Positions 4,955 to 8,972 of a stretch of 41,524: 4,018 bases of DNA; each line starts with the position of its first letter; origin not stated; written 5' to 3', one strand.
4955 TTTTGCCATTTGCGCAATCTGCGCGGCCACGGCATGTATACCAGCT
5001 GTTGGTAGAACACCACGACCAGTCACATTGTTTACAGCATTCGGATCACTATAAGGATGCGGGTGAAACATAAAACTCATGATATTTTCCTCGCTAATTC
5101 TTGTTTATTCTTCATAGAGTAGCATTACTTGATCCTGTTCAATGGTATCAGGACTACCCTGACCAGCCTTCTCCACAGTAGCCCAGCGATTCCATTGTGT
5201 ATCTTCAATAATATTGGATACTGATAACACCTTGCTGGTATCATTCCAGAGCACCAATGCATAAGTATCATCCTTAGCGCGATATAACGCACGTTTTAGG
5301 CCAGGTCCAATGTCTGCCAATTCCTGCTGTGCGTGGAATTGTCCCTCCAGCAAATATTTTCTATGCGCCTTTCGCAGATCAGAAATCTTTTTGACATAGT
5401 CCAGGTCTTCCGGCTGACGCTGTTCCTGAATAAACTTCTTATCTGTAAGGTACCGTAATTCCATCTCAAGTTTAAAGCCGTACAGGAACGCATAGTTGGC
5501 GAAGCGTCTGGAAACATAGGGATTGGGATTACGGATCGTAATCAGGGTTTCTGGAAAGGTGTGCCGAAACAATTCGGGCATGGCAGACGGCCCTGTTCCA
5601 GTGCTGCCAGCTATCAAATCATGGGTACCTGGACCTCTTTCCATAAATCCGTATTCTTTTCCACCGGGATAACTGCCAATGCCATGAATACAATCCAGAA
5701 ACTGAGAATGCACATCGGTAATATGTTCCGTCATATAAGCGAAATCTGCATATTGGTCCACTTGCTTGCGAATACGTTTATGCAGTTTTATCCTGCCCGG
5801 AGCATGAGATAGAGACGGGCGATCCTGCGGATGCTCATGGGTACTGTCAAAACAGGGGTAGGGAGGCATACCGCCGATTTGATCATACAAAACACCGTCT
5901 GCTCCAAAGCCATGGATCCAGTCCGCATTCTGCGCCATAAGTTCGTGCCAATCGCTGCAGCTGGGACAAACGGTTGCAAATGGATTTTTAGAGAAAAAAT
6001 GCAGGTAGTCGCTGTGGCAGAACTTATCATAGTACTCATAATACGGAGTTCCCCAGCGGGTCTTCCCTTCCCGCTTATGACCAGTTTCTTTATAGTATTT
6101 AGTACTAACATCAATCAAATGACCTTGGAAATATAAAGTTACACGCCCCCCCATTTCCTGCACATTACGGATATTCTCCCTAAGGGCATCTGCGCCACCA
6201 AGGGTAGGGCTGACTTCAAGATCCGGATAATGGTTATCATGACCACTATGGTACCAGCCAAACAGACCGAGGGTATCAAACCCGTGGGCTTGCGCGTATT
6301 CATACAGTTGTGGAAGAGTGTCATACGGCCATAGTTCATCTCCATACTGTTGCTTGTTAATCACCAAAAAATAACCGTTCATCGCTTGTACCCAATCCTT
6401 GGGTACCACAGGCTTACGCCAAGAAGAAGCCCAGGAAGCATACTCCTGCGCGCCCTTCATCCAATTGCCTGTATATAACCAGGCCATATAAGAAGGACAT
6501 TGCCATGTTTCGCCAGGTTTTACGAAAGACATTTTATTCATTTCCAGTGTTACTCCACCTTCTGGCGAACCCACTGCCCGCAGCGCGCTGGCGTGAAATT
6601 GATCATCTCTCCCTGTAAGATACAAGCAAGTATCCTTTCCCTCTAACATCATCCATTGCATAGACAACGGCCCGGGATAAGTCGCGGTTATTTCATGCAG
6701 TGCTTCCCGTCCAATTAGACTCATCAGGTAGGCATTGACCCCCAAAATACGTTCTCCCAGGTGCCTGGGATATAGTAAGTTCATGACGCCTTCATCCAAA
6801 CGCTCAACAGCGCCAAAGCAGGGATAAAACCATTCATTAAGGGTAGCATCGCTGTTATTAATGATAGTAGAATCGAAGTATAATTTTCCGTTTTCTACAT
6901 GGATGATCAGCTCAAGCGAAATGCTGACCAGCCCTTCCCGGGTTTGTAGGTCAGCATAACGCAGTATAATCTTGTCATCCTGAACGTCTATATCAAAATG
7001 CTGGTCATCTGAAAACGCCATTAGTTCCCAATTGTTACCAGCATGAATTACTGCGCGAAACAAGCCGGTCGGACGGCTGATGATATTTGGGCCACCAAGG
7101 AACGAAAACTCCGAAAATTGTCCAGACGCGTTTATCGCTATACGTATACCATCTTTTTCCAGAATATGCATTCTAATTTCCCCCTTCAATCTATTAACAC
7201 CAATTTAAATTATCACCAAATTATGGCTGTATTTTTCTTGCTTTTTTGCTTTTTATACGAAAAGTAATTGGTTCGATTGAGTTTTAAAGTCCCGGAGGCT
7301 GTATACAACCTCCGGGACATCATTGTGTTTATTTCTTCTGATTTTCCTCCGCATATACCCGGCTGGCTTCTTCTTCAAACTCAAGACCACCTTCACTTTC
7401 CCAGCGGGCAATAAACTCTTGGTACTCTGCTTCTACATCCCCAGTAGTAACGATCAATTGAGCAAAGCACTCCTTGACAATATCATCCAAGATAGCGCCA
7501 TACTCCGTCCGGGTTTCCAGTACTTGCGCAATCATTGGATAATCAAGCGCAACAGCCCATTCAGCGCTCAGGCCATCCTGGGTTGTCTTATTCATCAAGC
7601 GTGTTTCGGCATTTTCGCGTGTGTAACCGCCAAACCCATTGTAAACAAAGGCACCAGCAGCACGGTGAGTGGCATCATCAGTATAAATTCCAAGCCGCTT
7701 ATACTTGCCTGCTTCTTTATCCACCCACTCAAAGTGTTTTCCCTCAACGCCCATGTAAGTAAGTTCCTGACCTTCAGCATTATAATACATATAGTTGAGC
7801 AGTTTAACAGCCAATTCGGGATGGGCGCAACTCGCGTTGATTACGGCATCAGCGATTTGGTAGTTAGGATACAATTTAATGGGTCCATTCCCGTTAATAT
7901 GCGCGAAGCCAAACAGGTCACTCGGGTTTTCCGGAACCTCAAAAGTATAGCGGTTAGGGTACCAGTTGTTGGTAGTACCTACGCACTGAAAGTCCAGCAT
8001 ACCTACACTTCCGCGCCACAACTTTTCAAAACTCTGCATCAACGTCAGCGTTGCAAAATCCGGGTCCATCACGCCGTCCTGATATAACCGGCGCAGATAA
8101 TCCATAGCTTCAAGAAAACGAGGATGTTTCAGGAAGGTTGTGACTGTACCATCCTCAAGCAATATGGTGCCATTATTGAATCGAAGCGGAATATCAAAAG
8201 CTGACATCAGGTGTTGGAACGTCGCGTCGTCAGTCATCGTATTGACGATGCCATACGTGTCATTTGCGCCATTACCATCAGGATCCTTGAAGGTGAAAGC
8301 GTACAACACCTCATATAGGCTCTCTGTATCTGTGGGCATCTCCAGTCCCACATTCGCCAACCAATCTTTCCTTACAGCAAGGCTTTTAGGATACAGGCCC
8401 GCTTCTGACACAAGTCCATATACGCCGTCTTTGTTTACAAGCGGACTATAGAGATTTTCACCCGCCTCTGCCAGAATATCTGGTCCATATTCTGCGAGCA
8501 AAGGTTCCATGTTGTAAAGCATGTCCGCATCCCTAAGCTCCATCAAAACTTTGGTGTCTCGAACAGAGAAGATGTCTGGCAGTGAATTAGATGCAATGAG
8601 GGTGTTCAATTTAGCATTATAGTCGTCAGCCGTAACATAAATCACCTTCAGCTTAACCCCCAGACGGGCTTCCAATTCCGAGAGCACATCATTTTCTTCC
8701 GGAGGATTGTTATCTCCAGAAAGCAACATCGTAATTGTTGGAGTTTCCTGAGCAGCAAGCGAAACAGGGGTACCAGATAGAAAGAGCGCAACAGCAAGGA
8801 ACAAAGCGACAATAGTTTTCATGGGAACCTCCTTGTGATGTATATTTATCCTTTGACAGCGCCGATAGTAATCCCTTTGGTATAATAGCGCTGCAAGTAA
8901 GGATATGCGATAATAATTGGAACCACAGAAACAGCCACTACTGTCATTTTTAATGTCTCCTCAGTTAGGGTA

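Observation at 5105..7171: Three paralogues of a ~700-aa family I cannot assign: candidate new glycoside-hydrolase family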

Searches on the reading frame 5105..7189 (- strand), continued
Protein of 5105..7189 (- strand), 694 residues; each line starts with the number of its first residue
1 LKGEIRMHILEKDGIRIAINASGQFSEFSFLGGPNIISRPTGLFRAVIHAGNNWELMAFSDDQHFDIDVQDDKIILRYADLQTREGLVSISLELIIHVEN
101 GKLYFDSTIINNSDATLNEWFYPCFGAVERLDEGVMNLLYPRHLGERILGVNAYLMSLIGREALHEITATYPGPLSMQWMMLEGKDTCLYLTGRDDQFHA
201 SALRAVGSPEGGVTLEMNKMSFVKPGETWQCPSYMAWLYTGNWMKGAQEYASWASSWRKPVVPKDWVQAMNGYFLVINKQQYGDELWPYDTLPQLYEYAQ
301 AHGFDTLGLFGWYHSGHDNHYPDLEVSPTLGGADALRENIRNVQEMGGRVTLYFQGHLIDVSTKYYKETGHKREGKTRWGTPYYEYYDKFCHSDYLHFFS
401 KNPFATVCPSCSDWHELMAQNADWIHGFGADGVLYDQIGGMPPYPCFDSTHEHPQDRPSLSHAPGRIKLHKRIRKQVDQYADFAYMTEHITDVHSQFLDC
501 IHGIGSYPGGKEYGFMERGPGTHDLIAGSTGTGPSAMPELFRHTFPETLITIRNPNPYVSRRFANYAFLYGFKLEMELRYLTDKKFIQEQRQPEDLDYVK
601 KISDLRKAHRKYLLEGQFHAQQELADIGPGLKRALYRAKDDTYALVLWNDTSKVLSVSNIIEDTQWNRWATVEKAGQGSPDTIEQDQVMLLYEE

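Call 29: predict_structure(alignment_id=A2)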
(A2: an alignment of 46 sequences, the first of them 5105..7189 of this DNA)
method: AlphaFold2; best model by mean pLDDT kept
length: 694 residues; sequences in the alignment: 46
mean_pLDDT: 92.3   pTM: 0.92
mean pLDDT of the five models: 92.3, 92.2, 91.4, 91.2, 91.0
residues with pLDDT >= 90: 583; 70-90: 76; 50-70: 21; < 50: 14
segments of 3 or more residues with pLDDT < 50: 1-3, 519-529
pLDDT, mean of each block of 10 residues (from residue 1): 68 95 95 95 97 95 95 95 98 97 98 98 95 95 94 92 90 95 96 97 96 96 98 97 95 97 97 96 93 98 97 92 96 98 98 94 96 95 87 85 93 96 98 87 93 95 95 98 94 96 88 68 45 89 96 95 96 95 95 96 97 93 63 92 93 85 75 92 94 86
secondary structure, 60 per line:
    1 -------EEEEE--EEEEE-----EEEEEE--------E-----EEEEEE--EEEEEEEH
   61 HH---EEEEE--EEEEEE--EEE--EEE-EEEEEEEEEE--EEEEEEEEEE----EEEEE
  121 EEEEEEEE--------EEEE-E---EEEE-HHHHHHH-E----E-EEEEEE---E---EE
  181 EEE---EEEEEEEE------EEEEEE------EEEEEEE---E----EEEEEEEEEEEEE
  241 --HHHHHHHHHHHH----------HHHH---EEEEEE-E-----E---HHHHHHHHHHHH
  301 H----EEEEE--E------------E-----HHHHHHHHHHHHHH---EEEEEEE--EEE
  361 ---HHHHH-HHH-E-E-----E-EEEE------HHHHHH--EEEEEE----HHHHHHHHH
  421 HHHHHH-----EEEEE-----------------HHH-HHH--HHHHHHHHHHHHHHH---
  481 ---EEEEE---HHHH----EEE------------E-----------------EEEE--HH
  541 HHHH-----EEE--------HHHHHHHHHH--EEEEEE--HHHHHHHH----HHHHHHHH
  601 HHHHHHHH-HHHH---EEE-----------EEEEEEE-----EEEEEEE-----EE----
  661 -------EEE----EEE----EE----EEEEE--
elements in order (helices of 4 or more, strands of 3 or more residues): E8-12 E15-19 E25-30 E45-50 E53-59 E66-70 E73-78 E81-83 E86-88 E90-99 E102-111 E116-128 E137-140 E146-149 H151-157 E166-171 E179-183 E187-194 E201-206 E213-219 E228-240 H243-254 H265-268 E272-277 H289-301 E306-310 H332-345 E349-355 E358-360 H364-368 E384-387 H394-399 E402-407 H412-426 E432-436 H463-477 E484-488 H492-495 E500-502 E533-536 H539-544 E550-552 H561-570 E573-578 H581-588 H593-608 H610-613 E617-619 E631-637 E643-649 E668-670 E675-677 E688-692
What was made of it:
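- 5105..7171 (-): DUF6259 copy 1 (688 aa from ATG 7171; 694 aa from TTG 7189). The residue numbers used in this report count from 7189. AF2 pLDDT 92.3 (call 29).
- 5726..5728 (-): Copy 1 Glu488, predicted general acid/base (MTEH, at the end of strand 484-488). Asp492 (5714-5716) is also invariant. Strand position from the model (call 29).
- The candidate catalytic residues are an Asp and a Glu about 50 residues apart, at the ends of successive predicted strands (call 29).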

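Call 33: fold_search(model_id=the predicted structure, library=pdb)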
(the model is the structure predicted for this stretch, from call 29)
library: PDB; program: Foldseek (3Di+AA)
matches with E <= 10: 1514; with E <= 0.001: 679
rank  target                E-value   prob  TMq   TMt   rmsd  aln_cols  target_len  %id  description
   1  5opq_A                4.7e-26  1.00  0.64  0.67   6.2       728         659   14  A 3,6-anhydro-D-galactosidase produced by Zobellia galactanivorans. This is an exo-lytic enzyme that hydrolyzes termin (released 2017-11-29)
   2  5opq_D                1.6e-25  1.00  0.64  0.67   6.3       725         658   13  A 3,6-anhydro-D-galactosidase produced by Zobellia galactanivorans. This is an exo-lytic enzyme that hydrolyzes termin (released 2017-11-29)
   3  8x1b                  8.0e-24  1.00  0.63  0.66   6.8       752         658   11  Cryo-EM structure of FpGalactosaminidase from Flavonifractor plautii in apo state (released 2024-11-13)
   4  9awt_A                8.9e-24  1.00  0.62  0.65   6.9       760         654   11  Structure of the A type blood alpha-D-galactosamine galactosaminidase from Flavonifractor plautii in complex with GalN (released 2024-12-18)
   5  8rzk_A                1.0e-23  1.00  0.64  0.67   6.2       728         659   13  The Michaelis complex of ZgGH129 D486N from Zobellia galactanivorans with neo-b/k-oligo-carrageenan tetrasaccharide (b (released 2024-07-31)
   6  6phw_A                2.9e-23  1.00  0.48  0.47  10.4       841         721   10  SpAga D472N structure in complex with melibiose (released 2019-10-02)
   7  3mi6_B                3.1e-23  1.00  0.49  0.47  11.0       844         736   11  Crystal structure of the alpha-galactosidase from Lactobacillus brevis, Northeast Structural Genomics Consortium Targe (released 2010-04-28)
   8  4fnr_A                4.9e-23  1.00  0.47  0.46  12.4       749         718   10  Crystal structure of GH36 alpha-galactosidase AgaA from Geobacillus stearothermophilus (released 2012-10-03)
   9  2xn0_A                5.4e-23  1.00  0.51  0.49  10.7       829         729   12  Structure of alpha-galactosidase from Lactobacillus acidophilus NCFM, PtCl4 derivative (released 2011-08-10)
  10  6phv                  7.6e-23  1.00  0.49  0.48   9.7       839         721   10  SpAga galactose product complex structure (released 2019-10-02)
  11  6jhp_A                1.0e-22  1.00  0.50  0.49   9.5       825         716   12  Crystal structure of the glycoside hydrolase family 36 alpha-galactosidase from Paecilomyces thermophila (released 2020-05-20)
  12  9ayu_A                1.4e-22  1.00  0.62  0.65   6.8       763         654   12  Structure of the A type blood alpha-D-galactosamine galactosaminidase D463A mutant from Flavonifractor plautii (released 2024-12-18)
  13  6phu                  2.8e-22  1.00  0.50  0.49   9.7       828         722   10  SpAga wild type apo structure (released 2019-10-02)
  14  8k1a_A                4.1e-22  1.00  0.51  0.49  11.3       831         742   11  the wild-typed alpha-galactosidase 5 (released 2024-07-17)
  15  3mi6_A                4.1e-22  1.00  0.46  0.43  11.8       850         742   10  Crystal structure of the alpha-galactosidase from Lactobacillus brevis, Northeast Structural Genomics Consortium Targe (released 2010-04-28)
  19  5wzn_A                4.4e-21  1.00  0.66  0.73   4.9       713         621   12  Alpha-N-acetylgalactosaminidase NagBb from Bifidobacterium bifidum - GalNAc complex (released 2017-06-07)
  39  5wzn_B                5.0e-20  1.00  0.65  0.73   4.9       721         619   12  Alpha-N-acetylgalactosaminidase NagBb from Bifidobacterium bifidum - GalNAc complex (released 2017-06-07)
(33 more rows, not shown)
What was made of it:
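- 5105..7171 (-): Foldseek matches to GH129, GH36 and GH101 (call 33).
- Closest known: ZgGH129 / DagB. Same: Top Foldseek E-value for copy 1 (5e-26; TM 0.64/0.67) (call 33).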

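Call 38: find_encoding_contigs(protein=P0071, flank=10000, max_places=1)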
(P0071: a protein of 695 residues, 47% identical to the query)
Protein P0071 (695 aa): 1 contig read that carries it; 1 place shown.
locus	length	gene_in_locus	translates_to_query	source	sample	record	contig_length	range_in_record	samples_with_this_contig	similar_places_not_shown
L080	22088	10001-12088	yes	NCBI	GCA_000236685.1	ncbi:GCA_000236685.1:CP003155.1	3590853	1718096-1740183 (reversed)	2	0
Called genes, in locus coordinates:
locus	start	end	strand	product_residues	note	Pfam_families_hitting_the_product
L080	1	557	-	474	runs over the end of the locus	-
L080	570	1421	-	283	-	PF01418:HTH_6, PF01380:SIS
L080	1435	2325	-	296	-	PF00480:ROK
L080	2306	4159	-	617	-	-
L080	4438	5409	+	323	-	PF00528:BPD_transp_1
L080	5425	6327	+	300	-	PF00528:BPD_transp_1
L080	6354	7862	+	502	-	PF01547:SBP_bac_1, PF13416:SBP_bac_8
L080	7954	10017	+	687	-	PF02449:Glyco_hydro_42 (weak)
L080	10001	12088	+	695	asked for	PF19773:DUF6259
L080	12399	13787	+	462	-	PF04326:SLFN_AlbA_2, PF13749:HATPase_c_4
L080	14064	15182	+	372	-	PF00465:Fe-ADH, PF13685:Fe-ADH_2, PF25137:ADH_Fe_C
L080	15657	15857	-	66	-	-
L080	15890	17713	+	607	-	PF00899:ThiF (weak), PF00106:adh_short (weak), PF01073:3Beta_HSD, PF01370:Epimerase, PF02719:Polysacc_synt_2, PF04321:RmlD_sub_bind, PF16363:GDP_Man_Dehyd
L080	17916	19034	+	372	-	PF01041:DegT_DnrJ_EryC1, PF00155:Aminotran_1_2 (weak)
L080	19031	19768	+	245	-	PF02397:Bac_transf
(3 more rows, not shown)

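Call 39: find_encoding_contigs(protein=P0029, flank=10000, max_places=1)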
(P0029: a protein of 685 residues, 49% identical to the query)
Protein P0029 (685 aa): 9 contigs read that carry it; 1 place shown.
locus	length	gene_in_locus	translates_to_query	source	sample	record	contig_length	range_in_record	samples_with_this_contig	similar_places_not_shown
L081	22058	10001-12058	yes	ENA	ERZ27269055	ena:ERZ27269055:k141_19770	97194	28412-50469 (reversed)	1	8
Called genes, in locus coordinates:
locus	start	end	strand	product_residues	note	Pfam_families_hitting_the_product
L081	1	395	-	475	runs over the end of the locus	-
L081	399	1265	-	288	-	PF01418:HTH_6, PF01380:SIS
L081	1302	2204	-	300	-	PF00480:ROK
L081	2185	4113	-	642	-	-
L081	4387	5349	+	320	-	PF00528:BPD_transp_1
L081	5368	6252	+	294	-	PF00528:BPD_transp_1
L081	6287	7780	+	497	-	PF01547:SBP_bac_1, PF13416:SBP_bac_8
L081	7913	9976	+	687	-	-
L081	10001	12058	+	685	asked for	PF19773:DUF6259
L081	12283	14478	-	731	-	-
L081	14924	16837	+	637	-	PF00754:F5_F8_type_C, PF22633:F5_F8_type_C_2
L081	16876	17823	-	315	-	PF08950:DUF1861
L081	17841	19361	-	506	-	-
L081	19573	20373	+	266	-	PF13353:Fer4_12, PF04055:Radical_SAM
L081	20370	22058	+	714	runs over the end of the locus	PF02901:PFL-like, PF01228:Gly_radical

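Call 40: find_encoding_contigs(protein=P0032, flank=10000, max_places=1)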
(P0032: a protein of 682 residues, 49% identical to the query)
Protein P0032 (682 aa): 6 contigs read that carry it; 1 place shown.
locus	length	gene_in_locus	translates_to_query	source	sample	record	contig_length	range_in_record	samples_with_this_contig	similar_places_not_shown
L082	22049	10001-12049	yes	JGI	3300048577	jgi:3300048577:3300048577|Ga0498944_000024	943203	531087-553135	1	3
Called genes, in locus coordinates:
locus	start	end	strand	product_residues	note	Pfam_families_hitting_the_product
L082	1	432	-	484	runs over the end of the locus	-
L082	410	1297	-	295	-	PF01418:HTH_6, PF01380:SIS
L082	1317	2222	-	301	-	PF00480:ROK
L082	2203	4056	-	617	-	-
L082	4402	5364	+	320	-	PF00528:BPD_transp_1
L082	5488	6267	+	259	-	PF00528:BPD_transp_1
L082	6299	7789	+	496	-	PF01547:SBP_bac_1, PF13416:SBP_bac_8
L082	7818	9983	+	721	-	PF02449:Glyco_hydro_42 (weak)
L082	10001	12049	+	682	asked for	PF19773:DUF6259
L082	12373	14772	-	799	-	PF00990:GGDEF, PF00563:EAL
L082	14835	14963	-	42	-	-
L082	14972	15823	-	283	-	PF12833:HTH_18, PF06445:GyrI-like, PF14526:Cass2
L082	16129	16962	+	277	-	PF12833:HTH_18, PF00165:HTH_AraC (faint), PF06445:GyrI-like, PF14526:Cass2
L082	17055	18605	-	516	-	PF01266:DAO (faint), PF07992:Pyr_redox_2, PF13738:Pyr_redox_3 (faint), PF00070:Pyr_redox, PF02852:Pyr_redox_dim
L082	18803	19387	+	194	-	PF02525:Flavodoxin_2, PF03358:FMN_red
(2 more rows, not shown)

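Call 67: search_protein_representatives(alignment_id=A2)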
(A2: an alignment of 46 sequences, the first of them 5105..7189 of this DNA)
Query: 46 sequences, 682 profile positions. Proteins with E-value up to 0.001 (for the whole library): 4257; up to 1e-10: 2547; up to 1e-30: 682. The best 150 are listed.
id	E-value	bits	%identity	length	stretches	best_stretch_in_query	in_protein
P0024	0.0e+00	1057.1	-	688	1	1-680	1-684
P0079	3.4e-296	1000.8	-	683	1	1-680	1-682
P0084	3.9e-291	984.1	-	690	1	1-681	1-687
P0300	9.0e-279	943.2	-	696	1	1-681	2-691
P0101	1.8e-270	915.8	-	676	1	1-681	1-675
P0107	7.3e-255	864.2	-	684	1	3-681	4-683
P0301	8.1e-254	860.7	-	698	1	1-681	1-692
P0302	1.5e-238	810.3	-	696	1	1-681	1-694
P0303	2.0e-227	773.5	-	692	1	2-681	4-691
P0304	8.9e-224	761.4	-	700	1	1-681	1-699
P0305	8.1e-219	745.1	-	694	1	1-681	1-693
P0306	5.6e-214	729.1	-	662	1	12-679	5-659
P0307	1.9e-209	714.1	-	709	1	2-681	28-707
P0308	1.4e-191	655.0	-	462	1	228-681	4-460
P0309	3.7e-180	617.3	-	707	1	3-678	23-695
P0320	2.2e-143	495.7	-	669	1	2-650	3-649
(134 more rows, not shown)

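Call 71: find_encoding_contigs(protein=P0320, flank=10000, max_places=2)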
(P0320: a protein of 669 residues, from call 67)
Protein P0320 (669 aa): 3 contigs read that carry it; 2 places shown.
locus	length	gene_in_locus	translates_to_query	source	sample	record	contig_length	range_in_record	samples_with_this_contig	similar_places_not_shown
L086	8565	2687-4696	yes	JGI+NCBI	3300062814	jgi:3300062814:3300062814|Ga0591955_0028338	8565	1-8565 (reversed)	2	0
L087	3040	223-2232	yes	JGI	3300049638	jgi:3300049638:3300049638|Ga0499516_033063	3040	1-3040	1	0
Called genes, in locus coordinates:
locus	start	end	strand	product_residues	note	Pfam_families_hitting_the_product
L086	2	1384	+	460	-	?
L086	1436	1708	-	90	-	PF05402:PqqD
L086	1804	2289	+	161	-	PF13340:DUF4096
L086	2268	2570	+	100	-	PF01609:DDE_Tnp_1, PF13359:DDE_Tnp_4 (weak), PF13586:DDE_Tnp_1_2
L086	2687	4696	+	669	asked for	PF19773:DUF6259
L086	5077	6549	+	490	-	-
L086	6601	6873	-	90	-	PF05402:PqqD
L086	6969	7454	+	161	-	PF13340:DUF4096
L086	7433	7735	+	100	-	PF01609:DDE_Tnp_1, PF13359:DDE_Tnp_4 (weak), PF13586:DDE_Tnp_1_2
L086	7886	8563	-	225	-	PF08543:Phos_pyr_kin, PF00294:PfkB (weak)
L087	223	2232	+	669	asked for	PF19773:DUF6259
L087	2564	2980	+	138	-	-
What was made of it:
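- Tried and rejected: The context of the nearest copy-2 relative (P0320) is dominated by transposase genes and is uninformative (call 71).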

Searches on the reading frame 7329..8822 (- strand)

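Call 10: search_protein_families(library=pfam, proteins=[window:7329-8822:-], max_evalue=0.01)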
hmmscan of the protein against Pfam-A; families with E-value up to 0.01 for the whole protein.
window:7329-8822:- (497 aa): 2 families
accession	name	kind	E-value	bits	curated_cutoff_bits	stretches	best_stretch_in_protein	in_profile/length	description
PF01547.30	SBP_bac_1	-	1.8e-14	54.9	26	1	53-346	21-301/307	Bacterial extracellular solute-binding protein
PF13416.11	SBP_bac_8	-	3.2e-10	40.7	27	1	50-356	6-253/279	Bacterial extracellular solute-binding protein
